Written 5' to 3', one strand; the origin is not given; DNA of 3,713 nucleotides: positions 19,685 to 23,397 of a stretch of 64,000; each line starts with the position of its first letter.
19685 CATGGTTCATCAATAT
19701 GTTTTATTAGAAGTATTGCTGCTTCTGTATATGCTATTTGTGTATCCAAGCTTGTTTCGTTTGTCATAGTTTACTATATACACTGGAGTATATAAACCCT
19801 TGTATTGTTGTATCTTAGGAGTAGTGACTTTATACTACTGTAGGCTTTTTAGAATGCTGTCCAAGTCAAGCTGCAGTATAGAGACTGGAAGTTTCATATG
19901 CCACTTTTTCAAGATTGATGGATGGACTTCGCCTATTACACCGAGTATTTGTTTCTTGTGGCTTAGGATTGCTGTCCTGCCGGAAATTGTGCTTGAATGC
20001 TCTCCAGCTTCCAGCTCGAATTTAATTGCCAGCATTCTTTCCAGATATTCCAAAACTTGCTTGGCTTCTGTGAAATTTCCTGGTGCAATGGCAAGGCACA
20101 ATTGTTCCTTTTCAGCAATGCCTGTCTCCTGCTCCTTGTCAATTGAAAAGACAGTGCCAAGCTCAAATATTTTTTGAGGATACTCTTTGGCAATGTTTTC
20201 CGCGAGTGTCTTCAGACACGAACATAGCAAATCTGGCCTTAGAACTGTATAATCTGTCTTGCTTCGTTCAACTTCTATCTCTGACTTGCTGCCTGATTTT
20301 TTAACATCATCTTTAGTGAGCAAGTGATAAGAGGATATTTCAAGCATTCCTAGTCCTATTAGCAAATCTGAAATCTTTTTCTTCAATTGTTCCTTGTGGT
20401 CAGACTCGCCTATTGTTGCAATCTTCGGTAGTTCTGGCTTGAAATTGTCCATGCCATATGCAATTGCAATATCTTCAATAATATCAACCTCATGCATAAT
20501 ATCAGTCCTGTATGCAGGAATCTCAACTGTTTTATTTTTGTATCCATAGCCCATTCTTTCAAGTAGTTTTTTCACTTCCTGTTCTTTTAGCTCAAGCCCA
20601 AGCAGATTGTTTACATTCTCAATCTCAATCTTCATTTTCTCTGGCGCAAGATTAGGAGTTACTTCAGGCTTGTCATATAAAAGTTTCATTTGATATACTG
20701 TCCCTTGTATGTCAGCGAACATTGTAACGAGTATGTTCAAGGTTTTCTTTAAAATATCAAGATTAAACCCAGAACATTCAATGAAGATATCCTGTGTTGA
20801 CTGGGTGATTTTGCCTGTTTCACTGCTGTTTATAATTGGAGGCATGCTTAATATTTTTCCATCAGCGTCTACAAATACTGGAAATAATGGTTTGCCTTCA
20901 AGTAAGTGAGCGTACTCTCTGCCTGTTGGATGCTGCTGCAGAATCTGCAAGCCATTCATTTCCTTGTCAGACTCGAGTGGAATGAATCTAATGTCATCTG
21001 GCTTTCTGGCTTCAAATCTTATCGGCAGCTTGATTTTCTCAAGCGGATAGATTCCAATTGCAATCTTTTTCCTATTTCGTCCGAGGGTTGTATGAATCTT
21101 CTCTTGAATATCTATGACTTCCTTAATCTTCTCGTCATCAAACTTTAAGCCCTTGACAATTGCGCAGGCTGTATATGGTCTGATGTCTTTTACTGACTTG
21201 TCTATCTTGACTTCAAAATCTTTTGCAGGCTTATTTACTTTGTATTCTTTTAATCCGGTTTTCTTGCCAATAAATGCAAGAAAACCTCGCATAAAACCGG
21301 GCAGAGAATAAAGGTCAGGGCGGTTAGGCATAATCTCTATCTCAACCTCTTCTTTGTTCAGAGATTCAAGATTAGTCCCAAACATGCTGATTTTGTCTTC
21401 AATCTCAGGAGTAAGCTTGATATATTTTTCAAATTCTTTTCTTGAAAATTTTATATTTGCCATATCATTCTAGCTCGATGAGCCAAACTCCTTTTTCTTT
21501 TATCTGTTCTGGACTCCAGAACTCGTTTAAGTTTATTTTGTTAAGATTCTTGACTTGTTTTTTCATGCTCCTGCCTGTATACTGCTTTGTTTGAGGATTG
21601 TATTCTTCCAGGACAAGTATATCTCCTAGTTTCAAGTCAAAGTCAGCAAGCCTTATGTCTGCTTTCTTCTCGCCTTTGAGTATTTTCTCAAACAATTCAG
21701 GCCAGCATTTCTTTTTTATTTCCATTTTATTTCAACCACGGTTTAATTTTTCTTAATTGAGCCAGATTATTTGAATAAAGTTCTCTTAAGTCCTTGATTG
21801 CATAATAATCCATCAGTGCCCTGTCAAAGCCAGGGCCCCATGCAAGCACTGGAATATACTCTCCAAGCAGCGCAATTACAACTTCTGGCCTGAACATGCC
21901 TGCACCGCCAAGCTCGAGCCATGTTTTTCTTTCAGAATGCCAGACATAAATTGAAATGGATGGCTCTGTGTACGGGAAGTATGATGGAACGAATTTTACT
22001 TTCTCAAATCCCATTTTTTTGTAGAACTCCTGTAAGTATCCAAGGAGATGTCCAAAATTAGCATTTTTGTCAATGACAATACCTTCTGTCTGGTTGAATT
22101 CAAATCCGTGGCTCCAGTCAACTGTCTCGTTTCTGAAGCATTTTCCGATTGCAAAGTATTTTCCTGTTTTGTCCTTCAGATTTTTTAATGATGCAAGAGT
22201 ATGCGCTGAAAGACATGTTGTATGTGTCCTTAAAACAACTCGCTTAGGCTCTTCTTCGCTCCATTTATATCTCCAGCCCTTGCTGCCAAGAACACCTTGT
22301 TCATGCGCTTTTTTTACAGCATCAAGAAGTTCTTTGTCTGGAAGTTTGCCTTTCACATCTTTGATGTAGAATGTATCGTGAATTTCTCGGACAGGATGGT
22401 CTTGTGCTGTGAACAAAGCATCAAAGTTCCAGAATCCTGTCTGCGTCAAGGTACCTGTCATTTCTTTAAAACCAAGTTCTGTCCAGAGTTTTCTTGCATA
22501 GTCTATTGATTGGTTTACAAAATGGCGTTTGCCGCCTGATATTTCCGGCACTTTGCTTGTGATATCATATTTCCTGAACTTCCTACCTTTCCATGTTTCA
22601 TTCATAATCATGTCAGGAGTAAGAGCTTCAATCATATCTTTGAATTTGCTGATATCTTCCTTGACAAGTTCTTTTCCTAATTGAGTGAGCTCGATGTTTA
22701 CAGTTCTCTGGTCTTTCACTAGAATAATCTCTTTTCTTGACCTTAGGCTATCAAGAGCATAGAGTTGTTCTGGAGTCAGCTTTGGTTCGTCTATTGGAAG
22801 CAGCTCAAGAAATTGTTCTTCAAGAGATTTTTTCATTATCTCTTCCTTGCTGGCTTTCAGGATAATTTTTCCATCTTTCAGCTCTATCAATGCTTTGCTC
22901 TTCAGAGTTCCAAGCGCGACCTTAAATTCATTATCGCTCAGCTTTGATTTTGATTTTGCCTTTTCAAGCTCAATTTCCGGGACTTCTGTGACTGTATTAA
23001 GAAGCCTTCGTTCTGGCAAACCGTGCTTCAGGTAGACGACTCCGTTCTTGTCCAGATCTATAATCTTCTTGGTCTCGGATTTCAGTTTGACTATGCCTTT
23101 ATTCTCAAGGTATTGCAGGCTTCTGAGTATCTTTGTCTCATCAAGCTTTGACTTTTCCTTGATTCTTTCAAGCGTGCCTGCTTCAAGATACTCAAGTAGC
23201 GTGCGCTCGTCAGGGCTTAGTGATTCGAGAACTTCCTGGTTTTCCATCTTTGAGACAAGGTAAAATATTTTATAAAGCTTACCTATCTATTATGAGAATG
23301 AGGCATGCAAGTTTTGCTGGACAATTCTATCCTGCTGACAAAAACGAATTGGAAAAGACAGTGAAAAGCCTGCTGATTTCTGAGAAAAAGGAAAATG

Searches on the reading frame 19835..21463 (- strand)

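Call 85: search_protein_families(library=pfam, proteins=[window:19835-21463:-], max_evalue=0.00001)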
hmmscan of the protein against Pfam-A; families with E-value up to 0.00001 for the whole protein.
window:19835-21463:- (542 aa): 3 families
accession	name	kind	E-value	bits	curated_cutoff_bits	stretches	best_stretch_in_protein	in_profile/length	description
PF17759.6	tRNA_synthFbeta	-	6.8e-35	120.9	22.4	1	344-534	4-214/214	Phenylalanyl tRNA synthetase beta chain CLM domain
PF03484.21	B5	-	1.8e-19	70.1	28.6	1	277-337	1-66/67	tRNA synthetase B5 domain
PF03483.22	B3_4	-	2.9e-08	34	29.3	1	112-237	34-131/174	B3/4 domain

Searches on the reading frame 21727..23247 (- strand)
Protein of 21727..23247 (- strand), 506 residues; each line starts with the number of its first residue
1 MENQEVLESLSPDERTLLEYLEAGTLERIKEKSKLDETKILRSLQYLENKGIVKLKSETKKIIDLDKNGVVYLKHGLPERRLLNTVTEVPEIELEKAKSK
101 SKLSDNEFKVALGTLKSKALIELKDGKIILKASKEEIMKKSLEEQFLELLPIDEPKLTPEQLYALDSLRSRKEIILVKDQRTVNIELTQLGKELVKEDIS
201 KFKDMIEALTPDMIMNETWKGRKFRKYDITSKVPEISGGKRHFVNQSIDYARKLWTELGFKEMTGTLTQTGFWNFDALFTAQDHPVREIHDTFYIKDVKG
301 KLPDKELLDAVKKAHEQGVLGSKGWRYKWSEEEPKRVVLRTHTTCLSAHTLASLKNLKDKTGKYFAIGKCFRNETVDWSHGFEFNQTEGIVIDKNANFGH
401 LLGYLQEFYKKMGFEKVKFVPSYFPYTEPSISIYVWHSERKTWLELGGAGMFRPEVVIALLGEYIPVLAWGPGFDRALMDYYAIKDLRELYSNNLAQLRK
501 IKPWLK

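Call 85: search_protein_families(library=pfam, proteins=[window:21727-23247:-], max_evalue=0.00001)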
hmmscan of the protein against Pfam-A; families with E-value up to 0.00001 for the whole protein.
window:21727-23247:- (506 aa): 1 family
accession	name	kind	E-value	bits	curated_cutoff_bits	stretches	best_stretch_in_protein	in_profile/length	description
PF01409.25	tRNA-synt_2d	-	7.5e-75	252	19.8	1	226-500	1-245/246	tRNA synthetases class II core domain (F)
